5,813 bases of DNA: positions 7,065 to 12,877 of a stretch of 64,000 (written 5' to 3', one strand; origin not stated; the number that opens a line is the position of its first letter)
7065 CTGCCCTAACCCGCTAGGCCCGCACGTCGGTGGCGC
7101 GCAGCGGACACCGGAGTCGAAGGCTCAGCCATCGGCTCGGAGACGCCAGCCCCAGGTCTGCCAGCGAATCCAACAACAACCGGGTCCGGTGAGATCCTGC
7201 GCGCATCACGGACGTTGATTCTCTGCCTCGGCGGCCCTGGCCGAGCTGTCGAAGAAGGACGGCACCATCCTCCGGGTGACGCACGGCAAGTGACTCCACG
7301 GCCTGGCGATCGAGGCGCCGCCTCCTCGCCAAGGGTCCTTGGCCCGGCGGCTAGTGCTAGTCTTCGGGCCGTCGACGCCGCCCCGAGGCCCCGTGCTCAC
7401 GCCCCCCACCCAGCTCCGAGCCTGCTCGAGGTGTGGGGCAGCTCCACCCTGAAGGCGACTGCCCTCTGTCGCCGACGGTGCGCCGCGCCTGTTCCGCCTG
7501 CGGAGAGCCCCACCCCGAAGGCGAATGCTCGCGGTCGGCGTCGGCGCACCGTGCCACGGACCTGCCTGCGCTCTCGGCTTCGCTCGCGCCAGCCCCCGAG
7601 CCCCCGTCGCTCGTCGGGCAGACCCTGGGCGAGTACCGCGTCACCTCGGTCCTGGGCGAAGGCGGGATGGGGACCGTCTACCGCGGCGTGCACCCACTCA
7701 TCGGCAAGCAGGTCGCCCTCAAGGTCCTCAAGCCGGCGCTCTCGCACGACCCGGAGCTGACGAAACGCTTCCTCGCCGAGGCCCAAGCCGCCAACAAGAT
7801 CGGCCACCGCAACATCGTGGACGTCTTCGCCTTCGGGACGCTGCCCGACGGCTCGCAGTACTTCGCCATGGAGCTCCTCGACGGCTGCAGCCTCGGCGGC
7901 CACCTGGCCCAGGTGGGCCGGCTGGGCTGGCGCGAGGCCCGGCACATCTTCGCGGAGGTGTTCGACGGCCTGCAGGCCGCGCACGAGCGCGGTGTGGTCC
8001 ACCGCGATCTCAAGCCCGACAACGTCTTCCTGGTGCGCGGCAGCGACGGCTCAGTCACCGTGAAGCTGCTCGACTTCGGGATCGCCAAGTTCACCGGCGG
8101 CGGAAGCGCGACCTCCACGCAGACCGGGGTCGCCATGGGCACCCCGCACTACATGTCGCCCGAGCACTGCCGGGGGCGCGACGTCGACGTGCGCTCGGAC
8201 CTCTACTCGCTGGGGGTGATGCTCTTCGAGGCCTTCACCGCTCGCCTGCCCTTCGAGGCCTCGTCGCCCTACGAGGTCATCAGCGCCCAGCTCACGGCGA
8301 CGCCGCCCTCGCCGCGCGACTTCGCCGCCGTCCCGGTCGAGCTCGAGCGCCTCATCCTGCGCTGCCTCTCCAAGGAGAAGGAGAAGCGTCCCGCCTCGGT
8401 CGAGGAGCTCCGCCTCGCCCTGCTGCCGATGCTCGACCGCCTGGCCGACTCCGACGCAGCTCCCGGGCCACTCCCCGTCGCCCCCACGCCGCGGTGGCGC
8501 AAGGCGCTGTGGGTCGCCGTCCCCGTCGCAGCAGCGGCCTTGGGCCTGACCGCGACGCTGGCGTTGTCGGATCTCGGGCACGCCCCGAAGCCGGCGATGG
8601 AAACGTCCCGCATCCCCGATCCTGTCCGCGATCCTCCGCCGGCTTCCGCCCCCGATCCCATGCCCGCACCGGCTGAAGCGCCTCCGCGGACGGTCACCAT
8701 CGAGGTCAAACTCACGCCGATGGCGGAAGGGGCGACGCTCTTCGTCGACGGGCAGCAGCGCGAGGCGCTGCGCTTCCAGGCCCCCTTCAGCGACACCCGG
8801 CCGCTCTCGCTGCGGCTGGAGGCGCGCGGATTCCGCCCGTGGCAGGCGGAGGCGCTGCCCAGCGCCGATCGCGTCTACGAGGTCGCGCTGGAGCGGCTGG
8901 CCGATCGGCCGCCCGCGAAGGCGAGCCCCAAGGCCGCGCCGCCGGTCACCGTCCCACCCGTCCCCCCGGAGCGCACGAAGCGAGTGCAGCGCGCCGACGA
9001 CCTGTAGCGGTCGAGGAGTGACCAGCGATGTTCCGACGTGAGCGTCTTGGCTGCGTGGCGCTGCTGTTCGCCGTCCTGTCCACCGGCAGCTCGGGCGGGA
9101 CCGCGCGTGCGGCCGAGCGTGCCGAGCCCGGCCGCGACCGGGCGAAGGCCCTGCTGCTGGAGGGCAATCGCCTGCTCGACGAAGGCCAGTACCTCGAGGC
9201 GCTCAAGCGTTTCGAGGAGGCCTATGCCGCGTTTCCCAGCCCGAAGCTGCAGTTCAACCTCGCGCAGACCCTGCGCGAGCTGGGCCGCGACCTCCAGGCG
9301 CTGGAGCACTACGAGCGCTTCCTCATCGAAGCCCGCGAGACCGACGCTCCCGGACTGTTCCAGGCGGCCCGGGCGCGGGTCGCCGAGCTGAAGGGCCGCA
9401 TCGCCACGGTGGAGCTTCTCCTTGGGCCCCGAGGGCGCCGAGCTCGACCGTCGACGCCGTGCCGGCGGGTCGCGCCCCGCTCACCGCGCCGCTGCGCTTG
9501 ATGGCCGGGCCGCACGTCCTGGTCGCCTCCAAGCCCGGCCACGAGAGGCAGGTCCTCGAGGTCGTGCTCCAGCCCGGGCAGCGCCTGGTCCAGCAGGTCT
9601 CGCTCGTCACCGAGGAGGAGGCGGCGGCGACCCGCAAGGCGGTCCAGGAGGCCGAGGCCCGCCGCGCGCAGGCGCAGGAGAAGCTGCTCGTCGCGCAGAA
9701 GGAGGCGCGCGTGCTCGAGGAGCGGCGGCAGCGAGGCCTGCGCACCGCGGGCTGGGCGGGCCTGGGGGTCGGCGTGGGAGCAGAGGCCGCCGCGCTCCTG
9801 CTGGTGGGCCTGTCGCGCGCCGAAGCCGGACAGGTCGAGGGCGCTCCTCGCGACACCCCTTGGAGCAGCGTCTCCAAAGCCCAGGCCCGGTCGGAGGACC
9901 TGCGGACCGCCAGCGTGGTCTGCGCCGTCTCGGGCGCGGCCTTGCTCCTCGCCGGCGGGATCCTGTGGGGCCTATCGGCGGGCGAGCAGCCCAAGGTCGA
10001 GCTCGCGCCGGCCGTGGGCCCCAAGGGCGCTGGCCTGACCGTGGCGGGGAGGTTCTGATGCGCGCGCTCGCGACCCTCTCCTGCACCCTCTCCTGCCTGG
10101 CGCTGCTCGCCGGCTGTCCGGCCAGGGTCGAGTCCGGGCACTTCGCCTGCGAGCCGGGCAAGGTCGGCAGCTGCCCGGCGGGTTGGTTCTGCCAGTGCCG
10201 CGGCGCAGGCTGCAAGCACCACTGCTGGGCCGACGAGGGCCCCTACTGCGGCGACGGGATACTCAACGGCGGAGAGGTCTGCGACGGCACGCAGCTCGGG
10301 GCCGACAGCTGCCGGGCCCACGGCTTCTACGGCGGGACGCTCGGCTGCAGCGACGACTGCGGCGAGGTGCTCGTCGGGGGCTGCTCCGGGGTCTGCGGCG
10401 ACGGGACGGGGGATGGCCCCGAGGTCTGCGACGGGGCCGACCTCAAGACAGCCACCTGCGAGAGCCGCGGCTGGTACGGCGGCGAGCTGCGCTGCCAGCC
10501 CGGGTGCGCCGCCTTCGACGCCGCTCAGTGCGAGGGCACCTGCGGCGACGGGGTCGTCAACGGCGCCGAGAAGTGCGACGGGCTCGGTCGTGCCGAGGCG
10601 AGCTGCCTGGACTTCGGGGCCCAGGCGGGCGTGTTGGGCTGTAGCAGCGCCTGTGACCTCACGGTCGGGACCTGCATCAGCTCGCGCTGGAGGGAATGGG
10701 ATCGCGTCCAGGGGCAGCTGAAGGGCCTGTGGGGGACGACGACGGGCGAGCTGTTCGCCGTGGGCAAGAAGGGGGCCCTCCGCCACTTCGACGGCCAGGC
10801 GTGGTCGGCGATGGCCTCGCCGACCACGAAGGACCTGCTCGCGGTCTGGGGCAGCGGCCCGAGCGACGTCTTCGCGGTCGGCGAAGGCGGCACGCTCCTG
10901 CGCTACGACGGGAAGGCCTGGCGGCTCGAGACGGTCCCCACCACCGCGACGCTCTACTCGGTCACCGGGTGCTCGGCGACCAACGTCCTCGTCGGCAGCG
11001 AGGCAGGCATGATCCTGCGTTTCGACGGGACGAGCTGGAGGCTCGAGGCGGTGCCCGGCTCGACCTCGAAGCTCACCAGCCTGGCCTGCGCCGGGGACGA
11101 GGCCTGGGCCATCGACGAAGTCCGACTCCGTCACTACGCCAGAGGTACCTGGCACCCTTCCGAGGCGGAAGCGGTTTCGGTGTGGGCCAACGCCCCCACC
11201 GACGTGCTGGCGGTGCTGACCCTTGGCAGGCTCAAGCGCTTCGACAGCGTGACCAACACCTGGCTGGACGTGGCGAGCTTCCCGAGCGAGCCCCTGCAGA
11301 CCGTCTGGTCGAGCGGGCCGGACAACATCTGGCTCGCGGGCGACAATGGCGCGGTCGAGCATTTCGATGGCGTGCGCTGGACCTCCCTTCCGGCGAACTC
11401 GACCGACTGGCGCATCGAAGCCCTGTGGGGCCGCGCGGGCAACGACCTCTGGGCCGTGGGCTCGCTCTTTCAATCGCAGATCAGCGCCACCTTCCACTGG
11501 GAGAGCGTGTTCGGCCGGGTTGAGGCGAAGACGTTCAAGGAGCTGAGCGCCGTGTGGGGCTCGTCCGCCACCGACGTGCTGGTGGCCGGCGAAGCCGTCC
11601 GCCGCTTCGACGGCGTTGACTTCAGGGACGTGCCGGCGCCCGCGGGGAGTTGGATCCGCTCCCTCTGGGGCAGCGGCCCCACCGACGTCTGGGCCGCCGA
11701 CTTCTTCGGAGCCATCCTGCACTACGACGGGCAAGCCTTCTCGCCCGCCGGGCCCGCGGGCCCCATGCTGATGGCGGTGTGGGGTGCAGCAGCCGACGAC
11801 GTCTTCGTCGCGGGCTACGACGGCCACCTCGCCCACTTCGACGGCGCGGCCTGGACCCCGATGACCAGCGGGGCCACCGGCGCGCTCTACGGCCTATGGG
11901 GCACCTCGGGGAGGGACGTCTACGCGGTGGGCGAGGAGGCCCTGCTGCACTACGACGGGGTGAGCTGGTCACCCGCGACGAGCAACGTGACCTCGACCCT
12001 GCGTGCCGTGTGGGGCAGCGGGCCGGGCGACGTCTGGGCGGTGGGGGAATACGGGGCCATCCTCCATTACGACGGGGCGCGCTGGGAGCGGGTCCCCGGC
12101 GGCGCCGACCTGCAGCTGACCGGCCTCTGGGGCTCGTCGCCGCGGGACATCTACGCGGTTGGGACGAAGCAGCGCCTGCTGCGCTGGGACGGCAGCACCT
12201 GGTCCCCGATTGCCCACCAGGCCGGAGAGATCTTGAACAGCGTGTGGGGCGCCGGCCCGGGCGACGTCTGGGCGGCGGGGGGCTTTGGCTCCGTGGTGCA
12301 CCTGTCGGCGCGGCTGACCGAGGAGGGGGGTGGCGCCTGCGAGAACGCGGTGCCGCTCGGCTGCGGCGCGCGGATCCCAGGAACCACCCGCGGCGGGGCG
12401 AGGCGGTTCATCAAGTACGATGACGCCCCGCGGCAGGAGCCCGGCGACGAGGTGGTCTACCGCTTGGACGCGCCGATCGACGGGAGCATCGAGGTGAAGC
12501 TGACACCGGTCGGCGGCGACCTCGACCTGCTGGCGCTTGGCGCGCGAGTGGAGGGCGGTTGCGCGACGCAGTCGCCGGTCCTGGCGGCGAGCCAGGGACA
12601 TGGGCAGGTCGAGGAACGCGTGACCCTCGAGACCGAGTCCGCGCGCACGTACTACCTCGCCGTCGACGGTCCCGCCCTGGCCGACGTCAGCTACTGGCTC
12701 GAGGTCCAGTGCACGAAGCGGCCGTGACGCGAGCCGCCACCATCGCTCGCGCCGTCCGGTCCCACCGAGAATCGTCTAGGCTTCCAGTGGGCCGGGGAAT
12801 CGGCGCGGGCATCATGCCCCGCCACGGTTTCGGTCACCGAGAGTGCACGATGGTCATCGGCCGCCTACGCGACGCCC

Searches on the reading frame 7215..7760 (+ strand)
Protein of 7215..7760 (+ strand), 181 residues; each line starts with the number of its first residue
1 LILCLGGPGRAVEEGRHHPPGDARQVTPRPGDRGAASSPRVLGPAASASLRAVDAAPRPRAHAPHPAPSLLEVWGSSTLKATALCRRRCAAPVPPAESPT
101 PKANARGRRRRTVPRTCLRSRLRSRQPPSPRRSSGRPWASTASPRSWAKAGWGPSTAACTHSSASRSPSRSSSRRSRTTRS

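Call 50: search_protein_families(library=pfam, proteins=[window:7215-7760:+], max_evalue=0.01)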
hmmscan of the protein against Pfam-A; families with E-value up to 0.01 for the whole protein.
window:7215-7760:+ (181 aa): 0 families

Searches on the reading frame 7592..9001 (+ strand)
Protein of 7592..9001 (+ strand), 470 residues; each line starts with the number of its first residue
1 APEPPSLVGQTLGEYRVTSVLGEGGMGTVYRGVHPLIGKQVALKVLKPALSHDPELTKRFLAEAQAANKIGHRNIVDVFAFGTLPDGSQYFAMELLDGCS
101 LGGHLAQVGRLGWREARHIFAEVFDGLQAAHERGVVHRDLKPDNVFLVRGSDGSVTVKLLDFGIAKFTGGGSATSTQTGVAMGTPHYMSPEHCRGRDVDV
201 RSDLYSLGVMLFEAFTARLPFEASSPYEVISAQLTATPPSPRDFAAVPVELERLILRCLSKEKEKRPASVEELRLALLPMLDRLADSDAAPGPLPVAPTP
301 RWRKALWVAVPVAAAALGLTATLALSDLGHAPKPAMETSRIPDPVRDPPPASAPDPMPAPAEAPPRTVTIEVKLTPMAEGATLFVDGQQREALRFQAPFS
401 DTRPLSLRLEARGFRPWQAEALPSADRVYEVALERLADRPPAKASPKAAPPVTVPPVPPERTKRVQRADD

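Call 57: search_protein_families(library=pfam, proteins=[window:7592-9001:+], max_evalue=0.0001)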
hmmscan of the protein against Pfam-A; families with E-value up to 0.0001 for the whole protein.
window:7592-9001:+ (470 aa): 2 families
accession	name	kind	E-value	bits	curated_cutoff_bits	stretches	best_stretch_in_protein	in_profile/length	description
PF00069.31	Pkinase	-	1.7e-47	162.5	31.7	1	15-269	1-254/263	Protein kinase domain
PF07714.23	PK_Tyr_Ser-Thr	-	2.1e-31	109.6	23.1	1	17-268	3-250/258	Protein tyrosine and serine/threonine kinase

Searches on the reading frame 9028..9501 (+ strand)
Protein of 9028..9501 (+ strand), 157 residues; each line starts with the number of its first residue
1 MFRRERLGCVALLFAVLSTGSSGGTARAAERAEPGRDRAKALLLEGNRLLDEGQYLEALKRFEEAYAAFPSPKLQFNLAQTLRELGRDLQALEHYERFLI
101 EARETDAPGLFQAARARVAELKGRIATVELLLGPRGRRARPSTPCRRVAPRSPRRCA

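Call 8: search_protein_families(library=pfam, proteins=[window:9028-9501:+], max_evalue=0.01)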
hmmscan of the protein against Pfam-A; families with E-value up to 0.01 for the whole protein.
window:9028-9501:+ (157 aa): 7 families
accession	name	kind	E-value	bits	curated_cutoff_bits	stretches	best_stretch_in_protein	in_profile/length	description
PF13432.12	TPR_16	-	1.5e-07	32.2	32.7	1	43-102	1-60/65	Tetratricopeptide repeat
PF07719.23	TPR_2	-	4e-06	27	27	0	39-70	1-32/34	Tetratricopeptide repeat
PF14559.12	TPR_19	-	3.8e-05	24.4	25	1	49-103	1-56/68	Tetratricopeptide repeat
PF13424.12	TPR_12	-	5.5e-05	23.7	30.1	0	31-70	34-76/77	Tetratricopeptide repeat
PF13428.12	TPR_14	-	0.00026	21.8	23.5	1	40-80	2-43/44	Tetratricopeptide repeat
PF00515.34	TPR_1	-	0.0019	18.4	27.8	0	73-97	2-26/34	Tetratricopeptide repeat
PF13181.12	TPR_8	-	0.0037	17.8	25.7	0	73-97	2-26/34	Tetratricopeptide repeat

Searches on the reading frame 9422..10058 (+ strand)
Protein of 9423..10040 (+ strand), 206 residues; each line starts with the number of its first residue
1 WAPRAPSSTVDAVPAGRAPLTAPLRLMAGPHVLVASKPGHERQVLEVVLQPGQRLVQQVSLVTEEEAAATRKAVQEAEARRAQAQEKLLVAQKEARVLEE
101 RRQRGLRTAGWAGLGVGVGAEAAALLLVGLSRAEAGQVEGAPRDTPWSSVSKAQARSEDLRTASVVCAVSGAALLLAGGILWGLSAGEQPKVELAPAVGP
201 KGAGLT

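Call 8: search_protein_families(library=pfam, proteins=[window:9422-10058:+], max_evalue=0.01)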
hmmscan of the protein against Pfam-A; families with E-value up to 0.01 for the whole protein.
window:9422-10058:+ (212 aa): 0 families

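Call 59: search_protein_families(library=pfam, proteins=[window:9423-10040:+], max_evalue=1)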
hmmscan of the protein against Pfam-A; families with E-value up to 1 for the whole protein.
window:9423-10040:+ (206 aa): 4 families
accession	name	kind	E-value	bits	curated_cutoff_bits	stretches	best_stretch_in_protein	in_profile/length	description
PF08308.17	PEGA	-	0.017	15.5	20.8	1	9-61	16-67/71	PEGA domain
PF15105.11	TMEM61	-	0.037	14.2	30.1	1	144-189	38-82/189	TMEM61 protein family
PF13620.12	CarboxypepD_reg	-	0.1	13.4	32.3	1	26-61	45-81/82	Carboxypeptidase regulatory-like domain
PF04678.18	MCU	-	0.1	13.2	30.8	1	45-117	30-100/177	Mitochondrial calcium uniporter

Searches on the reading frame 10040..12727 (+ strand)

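Call 8: search_protein_families(library=pfam, proteins=[window:10040-12727:+], max_evalue=0.01)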
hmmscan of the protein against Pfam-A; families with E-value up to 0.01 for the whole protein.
window:10040-12727:+ (895 aa): 1 family
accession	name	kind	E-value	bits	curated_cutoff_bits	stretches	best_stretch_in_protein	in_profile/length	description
PF19565.4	DUF6087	-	0.0013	19.4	27.1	0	713-725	46-58/99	Family of unknown function (DUF6087)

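Call 57: search_protein_families(library=pfam, proteins=[window:10043-12715:+], max_evalue=0.0001)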
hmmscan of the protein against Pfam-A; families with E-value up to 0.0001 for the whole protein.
window:10043-12715:+ (891 aa): 0 families
